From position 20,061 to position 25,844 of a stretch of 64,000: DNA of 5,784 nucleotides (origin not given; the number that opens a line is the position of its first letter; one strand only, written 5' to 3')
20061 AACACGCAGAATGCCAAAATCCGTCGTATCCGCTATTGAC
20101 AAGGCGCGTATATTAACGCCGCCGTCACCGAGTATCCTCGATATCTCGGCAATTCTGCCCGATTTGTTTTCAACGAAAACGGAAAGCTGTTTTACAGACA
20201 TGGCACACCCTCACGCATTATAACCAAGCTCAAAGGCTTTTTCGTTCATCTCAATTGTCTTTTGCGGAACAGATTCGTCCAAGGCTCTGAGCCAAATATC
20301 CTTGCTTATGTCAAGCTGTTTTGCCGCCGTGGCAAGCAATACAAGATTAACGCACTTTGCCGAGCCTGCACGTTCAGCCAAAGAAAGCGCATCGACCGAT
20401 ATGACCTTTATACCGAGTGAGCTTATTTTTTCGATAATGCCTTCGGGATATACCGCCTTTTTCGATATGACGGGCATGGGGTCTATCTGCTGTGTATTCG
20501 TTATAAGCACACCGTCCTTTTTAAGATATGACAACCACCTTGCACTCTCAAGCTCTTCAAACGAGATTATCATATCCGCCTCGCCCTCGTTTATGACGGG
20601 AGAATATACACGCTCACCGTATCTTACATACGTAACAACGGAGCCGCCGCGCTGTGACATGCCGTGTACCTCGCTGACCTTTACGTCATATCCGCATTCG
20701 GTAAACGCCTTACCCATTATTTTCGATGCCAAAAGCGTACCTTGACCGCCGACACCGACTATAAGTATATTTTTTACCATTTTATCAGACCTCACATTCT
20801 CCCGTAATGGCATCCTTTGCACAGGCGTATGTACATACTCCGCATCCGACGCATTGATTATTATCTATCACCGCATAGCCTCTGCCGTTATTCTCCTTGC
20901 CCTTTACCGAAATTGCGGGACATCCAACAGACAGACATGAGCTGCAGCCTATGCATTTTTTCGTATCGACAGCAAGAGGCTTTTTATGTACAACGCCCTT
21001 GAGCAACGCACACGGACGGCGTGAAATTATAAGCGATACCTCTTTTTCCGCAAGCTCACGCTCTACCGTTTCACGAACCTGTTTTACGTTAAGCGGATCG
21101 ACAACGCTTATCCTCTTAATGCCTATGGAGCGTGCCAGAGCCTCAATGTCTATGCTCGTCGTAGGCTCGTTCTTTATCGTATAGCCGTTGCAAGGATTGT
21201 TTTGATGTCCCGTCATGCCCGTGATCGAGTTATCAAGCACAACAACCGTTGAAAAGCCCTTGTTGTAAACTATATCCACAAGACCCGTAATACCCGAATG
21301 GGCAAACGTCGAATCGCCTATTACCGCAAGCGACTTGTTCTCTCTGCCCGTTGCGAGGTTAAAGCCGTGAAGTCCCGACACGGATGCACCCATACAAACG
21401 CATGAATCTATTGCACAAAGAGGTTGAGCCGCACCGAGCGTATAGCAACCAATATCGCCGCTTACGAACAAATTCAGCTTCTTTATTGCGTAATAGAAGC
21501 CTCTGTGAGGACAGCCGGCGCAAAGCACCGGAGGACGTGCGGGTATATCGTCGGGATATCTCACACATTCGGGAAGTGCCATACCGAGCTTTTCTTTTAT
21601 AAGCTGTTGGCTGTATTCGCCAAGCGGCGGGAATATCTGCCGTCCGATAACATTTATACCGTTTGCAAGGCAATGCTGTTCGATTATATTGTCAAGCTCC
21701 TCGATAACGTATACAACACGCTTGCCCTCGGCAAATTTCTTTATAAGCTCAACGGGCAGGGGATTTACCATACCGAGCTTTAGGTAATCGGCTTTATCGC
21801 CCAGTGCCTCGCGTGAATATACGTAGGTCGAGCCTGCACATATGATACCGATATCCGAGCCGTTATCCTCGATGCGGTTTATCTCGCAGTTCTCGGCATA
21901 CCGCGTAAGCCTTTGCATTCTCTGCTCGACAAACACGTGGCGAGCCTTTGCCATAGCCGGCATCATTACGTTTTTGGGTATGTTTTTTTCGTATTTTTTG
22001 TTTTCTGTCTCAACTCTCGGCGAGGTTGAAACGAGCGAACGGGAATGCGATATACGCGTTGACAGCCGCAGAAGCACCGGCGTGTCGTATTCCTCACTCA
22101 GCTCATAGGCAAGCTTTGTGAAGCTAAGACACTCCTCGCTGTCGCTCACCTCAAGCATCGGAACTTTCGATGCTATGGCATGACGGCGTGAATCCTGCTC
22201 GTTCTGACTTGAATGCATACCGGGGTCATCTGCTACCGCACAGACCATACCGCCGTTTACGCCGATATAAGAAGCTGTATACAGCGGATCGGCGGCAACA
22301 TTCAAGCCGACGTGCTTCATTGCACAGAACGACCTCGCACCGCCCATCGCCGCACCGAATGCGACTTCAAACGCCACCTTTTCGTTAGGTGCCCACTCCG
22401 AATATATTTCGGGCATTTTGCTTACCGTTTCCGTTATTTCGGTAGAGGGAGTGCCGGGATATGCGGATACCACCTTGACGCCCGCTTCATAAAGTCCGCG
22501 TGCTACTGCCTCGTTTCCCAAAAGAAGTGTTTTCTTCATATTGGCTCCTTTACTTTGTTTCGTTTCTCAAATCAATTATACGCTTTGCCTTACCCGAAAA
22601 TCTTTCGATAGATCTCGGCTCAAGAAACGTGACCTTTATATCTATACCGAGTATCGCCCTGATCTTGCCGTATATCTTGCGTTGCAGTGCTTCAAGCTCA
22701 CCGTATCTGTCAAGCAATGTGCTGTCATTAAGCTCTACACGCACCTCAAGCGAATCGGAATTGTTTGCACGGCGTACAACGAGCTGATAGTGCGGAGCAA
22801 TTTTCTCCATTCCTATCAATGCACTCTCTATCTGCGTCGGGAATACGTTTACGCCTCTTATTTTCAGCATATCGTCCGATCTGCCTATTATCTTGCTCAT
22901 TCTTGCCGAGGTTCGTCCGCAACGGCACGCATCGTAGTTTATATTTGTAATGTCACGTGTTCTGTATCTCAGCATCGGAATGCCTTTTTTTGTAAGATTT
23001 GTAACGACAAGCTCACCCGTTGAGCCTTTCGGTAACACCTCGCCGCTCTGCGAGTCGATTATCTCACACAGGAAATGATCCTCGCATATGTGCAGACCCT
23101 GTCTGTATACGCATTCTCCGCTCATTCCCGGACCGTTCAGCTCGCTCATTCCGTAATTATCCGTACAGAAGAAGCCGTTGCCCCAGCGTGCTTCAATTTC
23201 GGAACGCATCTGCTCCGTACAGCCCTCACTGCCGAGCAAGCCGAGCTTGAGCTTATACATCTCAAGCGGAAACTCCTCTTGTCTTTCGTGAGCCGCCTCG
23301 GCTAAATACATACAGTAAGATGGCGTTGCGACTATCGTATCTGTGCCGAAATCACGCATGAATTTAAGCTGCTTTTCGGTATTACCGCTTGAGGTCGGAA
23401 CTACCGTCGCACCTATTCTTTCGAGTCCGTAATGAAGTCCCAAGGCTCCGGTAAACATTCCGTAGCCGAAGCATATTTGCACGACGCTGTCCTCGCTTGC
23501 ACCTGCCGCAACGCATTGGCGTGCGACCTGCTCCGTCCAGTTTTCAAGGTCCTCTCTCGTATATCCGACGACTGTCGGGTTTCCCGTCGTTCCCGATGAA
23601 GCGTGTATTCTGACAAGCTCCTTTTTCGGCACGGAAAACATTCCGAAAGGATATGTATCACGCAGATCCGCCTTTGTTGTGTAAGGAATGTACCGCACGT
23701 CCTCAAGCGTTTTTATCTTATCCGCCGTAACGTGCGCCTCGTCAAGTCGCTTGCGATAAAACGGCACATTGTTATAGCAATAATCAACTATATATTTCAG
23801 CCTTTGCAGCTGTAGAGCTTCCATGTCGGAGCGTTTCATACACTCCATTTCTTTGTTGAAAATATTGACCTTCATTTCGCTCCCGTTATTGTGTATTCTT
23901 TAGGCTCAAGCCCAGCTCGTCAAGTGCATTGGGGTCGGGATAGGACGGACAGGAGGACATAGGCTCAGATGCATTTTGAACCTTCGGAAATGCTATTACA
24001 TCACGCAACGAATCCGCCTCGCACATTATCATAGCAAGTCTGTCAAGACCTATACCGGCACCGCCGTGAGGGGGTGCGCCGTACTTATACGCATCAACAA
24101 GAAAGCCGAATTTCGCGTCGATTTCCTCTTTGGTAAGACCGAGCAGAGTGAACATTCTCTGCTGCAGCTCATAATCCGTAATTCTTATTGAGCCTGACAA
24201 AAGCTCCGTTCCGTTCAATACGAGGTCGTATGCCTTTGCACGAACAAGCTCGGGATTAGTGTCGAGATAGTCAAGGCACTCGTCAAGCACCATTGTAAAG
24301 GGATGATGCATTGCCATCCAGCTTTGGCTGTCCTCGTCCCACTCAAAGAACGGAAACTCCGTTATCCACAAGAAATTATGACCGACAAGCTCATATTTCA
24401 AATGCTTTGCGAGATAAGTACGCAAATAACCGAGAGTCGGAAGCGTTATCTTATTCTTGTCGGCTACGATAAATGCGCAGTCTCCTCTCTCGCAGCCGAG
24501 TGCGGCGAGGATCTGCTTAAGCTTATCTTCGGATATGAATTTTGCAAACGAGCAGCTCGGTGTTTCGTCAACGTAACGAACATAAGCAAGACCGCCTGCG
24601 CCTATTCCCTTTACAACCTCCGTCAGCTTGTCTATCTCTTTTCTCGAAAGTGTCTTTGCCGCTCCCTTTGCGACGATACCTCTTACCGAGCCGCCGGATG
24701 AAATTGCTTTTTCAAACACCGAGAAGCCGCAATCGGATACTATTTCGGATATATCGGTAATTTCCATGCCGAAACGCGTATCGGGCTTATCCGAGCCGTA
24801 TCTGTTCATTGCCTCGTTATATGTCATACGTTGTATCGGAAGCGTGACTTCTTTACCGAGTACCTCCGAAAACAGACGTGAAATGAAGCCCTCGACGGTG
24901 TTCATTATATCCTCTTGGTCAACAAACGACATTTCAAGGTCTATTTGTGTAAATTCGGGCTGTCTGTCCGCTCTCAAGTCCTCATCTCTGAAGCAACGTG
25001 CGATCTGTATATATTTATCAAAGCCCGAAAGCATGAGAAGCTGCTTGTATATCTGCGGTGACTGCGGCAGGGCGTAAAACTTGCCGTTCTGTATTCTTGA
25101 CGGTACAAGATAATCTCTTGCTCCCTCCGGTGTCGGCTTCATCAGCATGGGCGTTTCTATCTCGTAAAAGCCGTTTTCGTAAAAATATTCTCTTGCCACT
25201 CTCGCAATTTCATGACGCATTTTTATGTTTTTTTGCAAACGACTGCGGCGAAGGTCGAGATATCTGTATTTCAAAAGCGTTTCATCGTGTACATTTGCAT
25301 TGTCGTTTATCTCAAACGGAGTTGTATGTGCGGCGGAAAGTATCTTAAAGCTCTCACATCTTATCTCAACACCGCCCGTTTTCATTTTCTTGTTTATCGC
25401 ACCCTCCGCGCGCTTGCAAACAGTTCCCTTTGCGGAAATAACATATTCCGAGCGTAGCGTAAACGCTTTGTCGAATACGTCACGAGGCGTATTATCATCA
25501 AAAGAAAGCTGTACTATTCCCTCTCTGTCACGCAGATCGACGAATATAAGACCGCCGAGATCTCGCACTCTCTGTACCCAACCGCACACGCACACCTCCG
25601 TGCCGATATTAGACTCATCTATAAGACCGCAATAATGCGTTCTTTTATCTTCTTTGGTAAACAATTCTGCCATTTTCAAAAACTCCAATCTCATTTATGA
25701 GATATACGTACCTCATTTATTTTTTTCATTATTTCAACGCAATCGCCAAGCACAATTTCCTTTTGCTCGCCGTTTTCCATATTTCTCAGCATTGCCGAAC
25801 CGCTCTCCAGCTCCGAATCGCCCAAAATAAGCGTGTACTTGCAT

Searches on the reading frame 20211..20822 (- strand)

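Call 86: search_protein_families(library=pfam, proteins=[window:20211-20822:-], max_evalue=0.000001)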
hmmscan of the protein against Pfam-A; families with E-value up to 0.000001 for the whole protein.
window:20211-20822:- (203 aa): 1 family
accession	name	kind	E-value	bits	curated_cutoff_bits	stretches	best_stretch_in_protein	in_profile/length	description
PF01558.24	POR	-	3e-40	138.6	27.4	1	25-202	1-173/173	Pyruvate ferredoxin/flavodoxin oxidoreductase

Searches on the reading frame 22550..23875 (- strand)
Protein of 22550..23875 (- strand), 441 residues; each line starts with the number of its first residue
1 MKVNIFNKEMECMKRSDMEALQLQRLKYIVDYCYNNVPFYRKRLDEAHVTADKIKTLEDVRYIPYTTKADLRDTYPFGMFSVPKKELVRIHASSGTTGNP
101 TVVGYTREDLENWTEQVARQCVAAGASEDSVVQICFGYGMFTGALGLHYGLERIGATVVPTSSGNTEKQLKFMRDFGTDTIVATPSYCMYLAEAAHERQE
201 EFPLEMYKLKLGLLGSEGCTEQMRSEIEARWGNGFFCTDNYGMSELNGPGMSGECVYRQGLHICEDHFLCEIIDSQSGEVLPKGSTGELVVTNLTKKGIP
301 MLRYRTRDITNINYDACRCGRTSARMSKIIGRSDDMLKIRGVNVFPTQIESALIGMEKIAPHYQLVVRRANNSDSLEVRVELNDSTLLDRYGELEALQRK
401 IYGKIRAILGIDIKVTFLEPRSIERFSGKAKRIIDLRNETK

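Call 56: search_protein_families(library=pfam, proteins=[window:22550-23875:-], max_evalue=0.00001)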
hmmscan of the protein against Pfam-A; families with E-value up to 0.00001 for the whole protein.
window:22550-23875:- (441 aa): 2 families
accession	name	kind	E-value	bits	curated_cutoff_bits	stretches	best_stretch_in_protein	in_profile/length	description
PF14535.12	AMP-binding_C_2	-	3.4e-29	101.4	25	1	341-437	1-96/96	AMP-binding enzyme C-terminal domain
PF00501.34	AMP-binding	-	2.6e-14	53.3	29.9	1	81-292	158-375/384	AMP-binding enzyme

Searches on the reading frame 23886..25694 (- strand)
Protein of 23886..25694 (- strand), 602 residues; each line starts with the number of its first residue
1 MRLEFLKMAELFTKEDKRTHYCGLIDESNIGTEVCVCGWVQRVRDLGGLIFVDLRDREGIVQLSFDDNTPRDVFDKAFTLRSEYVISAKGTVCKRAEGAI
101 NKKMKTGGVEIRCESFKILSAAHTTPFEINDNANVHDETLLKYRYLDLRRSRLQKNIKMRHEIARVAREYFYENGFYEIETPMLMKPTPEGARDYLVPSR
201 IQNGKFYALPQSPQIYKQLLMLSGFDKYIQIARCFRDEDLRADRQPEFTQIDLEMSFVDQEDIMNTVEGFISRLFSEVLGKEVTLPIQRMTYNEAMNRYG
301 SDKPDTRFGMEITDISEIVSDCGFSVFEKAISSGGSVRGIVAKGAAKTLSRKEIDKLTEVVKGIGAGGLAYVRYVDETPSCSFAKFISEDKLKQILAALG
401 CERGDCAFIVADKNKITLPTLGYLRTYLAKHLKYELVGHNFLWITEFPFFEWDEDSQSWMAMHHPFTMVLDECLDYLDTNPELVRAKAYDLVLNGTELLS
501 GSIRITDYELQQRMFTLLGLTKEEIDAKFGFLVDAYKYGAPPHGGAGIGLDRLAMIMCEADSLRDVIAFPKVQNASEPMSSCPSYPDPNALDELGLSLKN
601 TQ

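Call 56: search_protein_families(library=pfam, proteins=[window:23886-25694:-], max_evalue=0.00001)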
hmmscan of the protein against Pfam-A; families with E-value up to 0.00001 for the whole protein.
window:23886-25694:- (602 aa): 4 families
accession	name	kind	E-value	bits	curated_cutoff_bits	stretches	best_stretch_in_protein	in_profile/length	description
PF00152.25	tRNA-synt_2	-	1.2e-120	402.7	25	1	137-572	2-307/308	tRNA synthetases class II (D, K and N)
PF02938.19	GAD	-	1.3e-21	77.1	23.4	1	327-417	1-91/95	GAD domain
PF01336.31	tRNA_anti-codon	-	2e-15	56.9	27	1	34-119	1-75/75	OB-fold nucleic acid binding domain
PF01409.25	tRNA-synt_2d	-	3.6e-08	33.6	19.8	0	227-286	104-161/246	tRNA synthetases class II core domain (F)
